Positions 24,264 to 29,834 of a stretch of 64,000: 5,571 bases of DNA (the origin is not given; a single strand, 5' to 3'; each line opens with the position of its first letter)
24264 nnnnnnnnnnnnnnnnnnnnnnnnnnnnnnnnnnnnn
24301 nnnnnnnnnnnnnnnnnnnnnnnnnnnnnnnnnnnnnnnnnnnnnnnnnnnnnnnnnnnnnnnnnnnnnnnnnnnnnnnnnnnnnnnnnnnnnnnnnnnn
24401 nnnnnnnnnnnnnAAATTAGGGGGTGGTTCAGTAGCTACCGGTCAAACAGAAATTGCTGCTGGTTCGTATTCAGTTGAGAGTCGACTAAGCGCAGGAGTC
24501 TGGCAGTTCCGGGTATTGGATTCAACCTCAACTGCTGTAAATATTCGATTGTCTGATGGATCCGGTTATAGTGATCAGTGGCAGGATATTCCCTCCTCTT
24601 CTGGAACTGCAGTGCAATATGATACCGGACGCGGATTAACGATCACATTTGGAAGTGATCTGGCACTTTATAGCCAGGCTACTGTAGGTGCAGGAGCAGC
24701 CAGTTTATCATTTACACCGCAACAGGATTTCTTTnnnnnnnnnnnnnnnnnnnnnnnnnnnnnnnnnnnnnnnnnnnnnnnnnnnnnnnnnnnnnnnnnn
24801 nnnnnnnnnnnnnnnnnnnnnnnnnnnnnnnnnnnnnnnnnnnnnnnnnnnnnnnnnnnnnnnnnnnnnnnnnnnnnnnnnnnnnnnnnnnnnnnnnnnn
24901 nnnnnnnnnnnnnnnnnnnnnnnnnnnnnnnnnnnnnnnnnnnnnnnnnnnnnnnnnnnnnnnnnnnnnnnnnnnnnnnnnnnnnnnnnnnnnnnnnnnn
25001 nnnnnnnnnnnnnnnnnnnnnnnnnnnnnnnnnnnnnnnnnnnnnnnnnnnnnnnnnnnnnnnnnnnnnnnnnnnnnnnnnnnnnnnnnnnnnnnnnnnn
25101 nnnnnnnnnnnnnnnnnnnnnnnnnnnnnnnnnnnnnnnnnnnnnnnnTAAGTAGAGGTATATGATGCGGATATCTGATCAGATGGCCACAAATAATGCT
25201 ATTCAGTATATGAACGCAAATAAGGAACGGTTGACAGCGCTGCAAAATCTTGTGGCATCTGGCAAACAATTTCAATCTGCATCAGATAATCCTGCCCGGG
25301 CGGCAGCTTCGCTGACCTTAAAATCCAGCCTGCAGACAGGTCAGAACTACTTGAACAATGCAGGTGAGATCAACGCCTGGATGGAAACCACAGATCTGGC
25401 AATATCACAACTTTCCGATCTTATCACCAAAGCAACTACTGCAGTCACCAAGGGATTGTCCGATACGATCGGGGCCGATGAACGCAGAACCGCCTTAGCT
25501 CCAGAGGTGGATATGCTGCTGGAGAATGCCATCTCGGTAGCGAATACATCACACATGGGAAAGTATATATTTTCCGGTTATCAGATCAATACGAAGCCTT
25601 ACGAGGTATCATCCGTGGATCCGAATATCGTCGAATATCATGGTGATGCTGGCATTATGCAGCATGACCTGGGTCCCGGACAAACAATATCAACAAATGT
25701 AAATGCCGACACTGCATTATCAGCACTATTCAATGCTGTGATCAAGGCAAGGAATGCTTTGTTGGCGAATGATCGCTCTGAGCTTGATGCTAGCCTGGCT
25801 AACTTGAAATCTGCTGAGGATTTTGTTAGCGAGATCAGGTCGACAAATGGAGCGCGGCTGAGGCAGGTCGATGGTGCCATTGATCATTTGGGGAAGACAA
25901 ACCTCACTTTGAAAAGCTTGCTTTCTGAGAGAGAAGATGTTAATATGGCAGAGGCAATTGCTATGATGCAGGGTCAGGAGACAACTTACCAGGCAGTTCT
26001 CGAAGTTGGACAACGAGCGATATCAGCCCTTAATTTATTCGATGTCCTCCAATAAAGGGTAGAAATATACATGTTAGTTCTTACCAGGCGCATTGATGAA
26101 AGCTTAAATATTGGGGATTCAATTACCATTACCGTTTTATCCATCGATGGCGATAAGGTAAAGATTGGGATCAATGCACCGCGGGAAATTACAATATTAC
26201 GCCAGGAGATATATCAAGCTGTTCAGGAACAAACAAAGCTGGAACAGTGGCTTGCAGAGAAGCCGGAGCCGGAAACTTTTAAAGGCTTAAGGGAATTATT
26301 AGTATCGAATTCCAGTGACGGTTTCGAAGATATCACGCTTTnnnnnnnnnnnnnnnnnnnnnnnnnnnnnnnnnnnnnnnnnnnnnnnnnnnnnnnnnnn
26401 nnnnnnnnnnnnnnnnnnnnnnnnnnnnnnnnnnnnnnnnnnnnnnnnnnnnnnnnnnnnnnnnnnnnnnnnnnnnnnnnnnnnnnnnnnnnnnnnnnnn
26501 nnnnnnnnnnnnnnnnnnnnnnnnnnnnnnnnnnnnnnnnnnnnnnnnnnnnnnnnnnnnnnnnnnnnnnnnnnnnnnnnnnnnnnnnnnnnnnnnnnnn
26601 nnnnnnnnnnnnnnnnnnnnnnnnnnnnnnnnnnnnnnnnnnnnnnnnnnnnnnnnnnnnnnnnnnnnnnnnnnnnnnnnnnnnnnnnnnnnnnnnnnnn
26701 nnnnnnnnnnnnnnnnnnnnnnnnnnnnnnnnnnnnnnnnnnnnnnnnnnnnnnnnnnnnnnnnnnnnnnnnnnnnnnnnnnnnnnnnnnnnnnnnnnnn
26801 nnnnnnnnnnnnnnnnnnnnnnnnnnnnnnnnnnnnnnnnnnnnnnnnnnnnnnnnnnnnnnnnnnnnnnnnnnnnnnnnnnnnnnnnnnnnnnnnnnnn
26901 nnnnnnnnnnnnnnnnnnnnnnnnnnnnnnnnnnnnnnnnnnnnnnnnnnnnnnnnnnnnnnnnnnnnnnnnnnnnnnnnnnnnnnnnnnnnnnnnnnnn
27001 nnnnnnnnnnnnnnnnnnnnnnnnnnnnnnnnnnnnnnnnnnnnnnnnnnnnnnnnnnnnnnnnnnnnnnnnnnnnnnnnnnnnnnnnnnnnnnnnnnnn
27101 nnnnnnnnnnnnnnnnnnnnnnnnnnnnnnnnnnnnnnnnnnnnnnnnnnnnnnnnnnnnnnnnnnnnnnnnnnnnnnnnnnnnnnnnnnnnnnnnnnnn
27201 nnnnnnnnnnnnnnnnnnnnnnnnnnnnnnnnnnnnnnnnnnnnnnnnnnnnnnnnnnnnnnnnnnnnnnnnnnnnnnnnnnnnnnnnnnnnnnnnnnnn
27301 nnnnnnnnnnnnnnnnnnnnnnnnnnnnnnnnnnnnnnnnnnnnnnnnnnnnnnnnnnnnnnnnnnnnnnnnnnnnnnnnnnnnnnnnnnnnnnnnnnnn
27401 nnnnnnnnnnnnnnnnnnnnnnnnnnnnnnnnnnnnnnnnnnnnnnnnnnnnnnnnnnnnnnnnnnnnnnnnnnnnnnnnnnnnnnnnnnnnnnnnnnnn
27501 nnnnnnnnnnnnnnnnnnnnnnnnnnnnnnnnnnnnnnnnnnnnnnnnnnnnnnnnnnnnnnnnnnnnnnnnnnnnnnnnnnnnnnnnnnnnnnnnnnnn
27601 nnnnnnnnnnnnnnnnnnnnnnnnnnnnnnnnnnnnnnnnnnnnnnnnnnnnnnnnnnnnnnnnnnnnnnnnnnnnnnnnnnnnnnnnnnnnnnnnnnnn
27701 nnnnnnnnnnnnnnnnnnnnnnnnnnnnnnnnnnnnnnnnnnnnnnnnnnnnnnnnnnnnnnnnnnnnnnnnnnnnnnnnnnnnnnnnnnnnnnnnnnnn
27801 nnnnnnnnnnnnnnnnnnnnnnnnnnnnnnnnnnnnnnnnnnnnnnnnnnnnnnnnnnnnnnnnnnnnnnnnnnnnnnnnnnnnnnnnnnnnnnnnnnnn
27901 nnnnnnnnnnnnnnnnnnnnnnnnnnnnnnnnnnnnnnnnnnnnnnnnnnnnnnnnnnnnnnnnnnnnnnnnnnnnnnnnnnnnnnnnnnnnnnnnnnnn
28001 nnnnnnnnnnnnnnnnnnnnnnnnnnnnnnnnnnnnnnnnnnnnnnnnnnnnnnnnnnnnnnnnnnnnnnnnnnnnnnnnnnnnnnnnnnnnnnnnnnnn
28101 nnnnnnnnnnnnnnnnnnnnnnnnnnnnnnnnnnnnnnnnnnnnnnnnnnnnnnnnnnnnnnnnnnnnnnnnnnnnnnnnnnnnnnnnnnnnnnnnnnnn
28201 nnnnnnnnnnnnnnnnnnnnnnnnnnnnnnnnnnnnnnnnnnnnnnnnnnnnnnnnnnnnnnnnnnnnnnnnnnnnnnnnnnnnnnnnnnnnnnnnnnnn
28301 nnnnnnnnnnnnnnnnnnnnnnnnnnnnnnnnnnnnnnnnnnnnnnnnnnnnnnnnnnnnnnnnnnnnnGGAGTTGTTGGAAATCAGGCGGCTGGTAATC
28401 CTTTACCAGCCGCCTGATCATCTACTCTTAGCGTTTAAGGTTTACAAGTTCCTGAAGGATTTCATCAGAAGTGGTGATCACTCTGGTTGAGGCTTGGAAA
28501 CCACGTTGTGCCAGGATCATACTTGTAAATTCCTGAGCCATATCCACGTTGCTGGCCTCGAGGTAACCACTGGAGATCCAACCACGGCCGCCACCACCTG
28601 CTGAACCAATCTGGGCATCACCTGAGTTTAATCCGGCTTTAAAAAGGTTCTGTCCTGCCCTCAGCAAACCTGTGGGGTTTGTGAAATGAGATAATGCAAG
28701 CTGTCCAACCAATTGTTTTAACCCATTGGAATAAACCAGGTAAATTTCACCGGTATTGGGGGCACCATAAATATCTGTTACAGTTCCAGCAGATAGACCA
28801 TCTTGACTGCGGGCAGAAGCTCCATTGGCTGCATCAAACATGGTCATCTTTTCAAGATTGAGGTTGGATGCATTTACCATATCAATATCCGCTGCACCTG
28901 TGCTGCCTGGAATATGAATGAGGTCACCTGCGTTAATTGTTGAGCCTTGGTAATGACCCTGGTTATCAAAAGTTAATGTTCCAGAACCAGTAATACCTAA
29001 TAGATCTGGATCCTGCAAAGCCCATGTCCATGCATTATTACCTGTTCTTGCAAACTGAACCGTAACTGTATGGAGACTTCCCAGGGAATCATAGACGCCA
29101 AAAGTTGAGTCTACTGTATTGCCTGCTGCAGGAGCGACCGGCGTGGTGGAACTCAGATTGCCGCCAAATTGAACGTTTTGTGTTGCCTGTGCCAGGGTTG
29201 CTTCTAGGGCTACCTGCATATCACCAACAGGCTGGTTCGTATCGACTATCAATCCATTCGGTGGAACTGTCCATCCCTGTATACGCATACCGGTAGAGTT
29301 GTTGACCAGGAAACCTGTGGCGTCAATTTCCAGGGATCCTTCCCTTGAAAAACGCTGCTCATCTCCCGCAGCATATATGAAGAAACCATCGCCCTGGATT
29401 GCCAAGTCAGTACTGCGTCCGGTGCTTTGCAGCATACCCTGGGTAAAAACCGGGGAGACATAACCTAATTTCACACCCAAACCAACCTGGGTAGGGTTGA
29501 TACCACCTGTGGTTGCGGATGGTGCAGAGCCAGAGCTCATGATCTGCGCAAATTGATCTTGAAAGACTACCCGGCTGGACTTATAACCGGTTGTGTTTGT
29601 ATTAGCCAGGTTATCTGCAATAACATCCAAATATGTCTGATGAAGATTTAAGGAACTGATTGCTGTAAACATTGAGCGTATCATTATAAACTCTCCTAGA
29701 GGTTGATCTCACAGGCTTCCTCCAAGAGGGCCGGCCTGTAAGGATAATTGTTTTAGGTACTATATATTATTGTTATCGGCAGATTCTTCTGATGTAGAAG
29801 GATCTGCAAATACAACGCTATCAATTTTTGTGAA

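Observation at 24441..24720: A ~65-aa module shared by FlgK, FliD and (more distantly) both flagellins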

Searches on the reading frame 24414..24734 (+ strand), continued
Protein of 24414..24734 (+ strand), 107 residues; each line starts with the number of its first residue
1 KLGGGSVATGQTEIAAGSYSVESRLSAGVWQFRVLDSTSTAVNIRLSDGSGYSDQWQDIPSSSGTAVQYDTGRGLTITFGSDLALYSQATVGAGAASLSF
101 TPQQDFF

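Call 57: list_cluster_members(proteins=[P0007, P0042, P0089, P0053, P0088, P0117, P0119, P0027, P0101, P0052])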
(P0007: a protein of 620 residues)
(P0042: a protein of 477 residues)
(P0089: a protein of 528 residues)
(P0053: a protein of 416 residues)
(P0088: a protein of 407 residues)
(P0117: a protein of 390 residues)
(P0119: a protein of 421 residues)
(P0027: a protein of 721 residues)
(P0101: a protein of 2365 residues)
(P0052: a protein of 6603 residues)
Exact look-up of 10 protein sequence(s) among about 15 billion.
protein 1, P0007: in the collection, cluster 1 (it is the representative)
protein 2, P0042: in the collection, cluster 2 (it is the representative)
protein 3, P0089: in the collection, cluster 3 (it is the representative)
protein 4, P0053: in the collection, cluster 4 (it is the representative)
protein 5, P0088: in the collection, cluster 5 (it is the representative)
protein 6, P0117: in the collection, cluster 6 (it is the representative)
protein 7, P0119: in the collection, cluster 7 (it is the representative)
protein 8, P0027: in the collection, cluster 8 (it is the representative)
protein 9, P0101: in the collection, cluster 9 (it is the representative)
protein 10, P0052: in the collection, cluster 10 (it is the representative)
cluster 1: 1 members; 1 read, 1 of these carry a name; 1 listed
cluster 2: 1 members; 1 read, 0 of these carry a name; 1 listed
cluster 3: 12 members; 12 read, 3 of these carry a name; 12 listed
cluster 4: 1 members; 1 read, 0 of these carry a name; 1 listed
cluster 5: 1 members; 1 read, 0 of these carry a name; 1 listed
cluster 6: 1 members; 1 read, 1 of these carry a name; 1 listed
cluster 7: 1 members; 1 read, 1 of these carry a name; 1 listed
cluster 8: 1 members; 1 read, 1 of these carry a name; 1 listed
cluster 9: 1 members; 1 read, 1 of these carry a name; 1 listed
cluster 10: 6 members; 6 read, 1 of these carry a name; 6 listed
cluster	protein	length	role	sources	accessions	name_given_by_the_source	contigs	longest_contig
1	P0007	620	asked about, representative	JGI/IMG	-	flagellar hook protein FlgE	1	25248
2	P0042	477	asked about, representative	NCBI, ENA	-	-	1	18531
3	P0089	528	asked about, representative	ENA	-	-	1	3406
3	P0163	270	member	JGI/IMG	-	flagellar hook protein FlgE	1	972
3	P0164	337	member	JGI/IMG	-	flagellar hook protein FlgE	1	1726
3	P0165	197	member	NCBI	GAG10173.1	unnamed protein product, partial [marine sediment metagenome]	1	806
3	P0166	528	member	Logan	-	-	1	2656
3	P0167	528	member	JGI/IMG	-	-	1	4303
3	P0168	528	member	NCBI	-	-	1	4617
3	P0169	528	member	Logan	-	-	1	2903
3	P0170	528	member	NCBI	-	-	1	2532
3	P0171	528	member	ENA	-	-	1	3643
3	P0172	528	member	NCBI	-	-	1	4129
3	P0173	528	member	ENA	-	-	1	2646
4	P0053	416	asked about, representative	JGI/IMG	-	-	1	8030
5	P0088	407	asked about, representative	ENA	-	-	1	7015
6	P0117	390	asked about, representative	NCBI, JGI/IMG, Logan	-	flagellin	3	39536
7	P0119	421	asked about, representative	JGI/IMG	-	flagellin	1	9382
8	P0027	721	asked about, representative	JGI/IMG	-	flagellar hook-associated protein FlgK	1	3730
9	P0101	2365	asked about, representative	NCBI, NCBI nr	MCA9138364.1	MAG: FG-GAP repeat protein, partial [Planctomycetales bacterium] | FG-GAP repeat protein [Planctomycetales bacterium]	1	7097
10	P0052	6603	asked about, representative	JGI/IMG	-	-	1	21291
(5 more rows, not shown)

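Call 71: search_protein_families(library=pfam, alignment_id=A2, max_evalue=1)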
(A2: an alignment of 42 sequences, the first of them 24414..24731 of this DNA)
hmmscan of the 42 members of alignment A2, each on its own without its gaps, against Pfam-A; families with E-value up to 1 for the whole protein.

A. member 1, window:24414-24731:+ (106 aa): 1 family
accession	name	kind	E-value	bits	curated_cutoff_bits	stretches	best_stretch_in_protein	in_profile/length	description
PF03052.20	Adeno_52K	-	0.32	10.9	25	1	46-99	36-90/201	Adenoviral protein L1 52/55-kDa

B. families by the number of members that match (of 42 scanned): 28 families (the first 25 are shown)
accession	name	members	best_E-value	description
PF07411.17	DUF1508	2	0.14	Domain of unknown function (DUF1508)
PF11853.14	DUF3373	1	0.00091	Protein of unknown function (DUF3373)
PF13438.11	DUF4113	1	0.0031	Domain of unknown function (DUF4113)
PF23098.1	Beta-prop_NOL10_N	1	0.016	Nucleolar protein 10-like, N-terminal domain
PF18705.7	DUF5643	1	0.038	Family of unknown function (DUF5643)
PF13785.11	DUF4178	1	0.041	Domain of unknown function (DUF4178)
PF13115.11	YtkA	1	0.041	YtkA-like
PF01357.27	Expansin_C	1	0.042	Expansin C-terminal domain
PF11316.14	Rhamno_transf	1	0.045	Putative rhamnosyl transferase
PF20093.5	DUF6484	1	0.067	Domain of unknown function (DUF6484)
PF20244.3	DUF6599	1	0.073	Family of unknown function (DUF6599)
PF22821.2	ZP1_ZP4_Ig-like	1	0.075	Zona pellucida sperm-binding proteins 1/4, Ig-like domain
PF07129.17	DUF1381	1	0.079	Protein of unknown function (DUF1381)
PF22508.2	InlJ_IG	1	0.08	Internalin J, Immunoglobulin-like domain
PF09244.16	Suc_Porlyase_C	1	0.086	Sucrose phosphorylase, C-terminal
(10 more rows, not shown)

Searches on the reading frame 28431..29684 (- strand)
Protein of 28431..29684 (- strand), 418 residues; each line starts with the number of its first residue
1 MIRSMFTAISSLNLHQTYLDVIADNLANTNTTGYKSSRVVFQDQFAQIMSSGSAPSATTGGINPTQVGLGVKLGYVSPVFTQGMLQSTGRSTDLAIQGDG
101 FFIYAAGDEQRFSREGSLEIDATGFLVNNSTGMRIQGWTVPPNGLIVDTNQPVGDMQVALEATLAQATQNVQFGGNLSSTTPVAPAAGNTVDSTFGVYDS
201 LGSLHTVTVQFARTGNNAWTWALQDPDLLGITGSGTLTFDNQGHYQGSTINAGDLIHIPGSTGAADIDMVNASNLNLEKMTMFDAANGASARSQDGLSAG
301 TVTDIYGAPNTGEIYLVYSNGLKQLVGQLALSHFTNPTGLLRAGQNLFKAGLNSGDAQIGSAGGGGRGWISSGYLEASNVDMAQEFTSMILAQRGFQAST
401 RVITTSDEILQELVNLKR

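Call 65: search_protein_families(library=pfam, proteins=[window:28431-29684:-], max_evalue=0.001)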
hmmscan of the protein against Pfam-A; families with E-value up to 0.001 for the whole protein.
window:28431-29684:- (418 aa): 4 families
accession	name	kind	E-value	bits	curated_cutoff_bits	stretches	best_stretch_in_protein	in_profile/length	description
PF06429.18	Flg_bbr_C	-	8.2e-18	64.1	23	1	372-416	2-46/46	Flagellar basal body rod FlgEFG protein C-terminal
PF07559.19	FlgE_D2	-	4.7e-11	43.8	22.7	1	182-296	14-141/142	Flagellar basal body protein FlaE D2 domain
PF00460.25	Flg_bb_rod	-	8.1e-09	35.7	20.7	1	7-35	3-31/31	Flagella basal body rod protein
PF22692.1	LlgE_F_G_D1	-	3.6e-08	33.9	27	1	95-150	1-44/64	Flagellar hook protein FlgE/F/G D1 domain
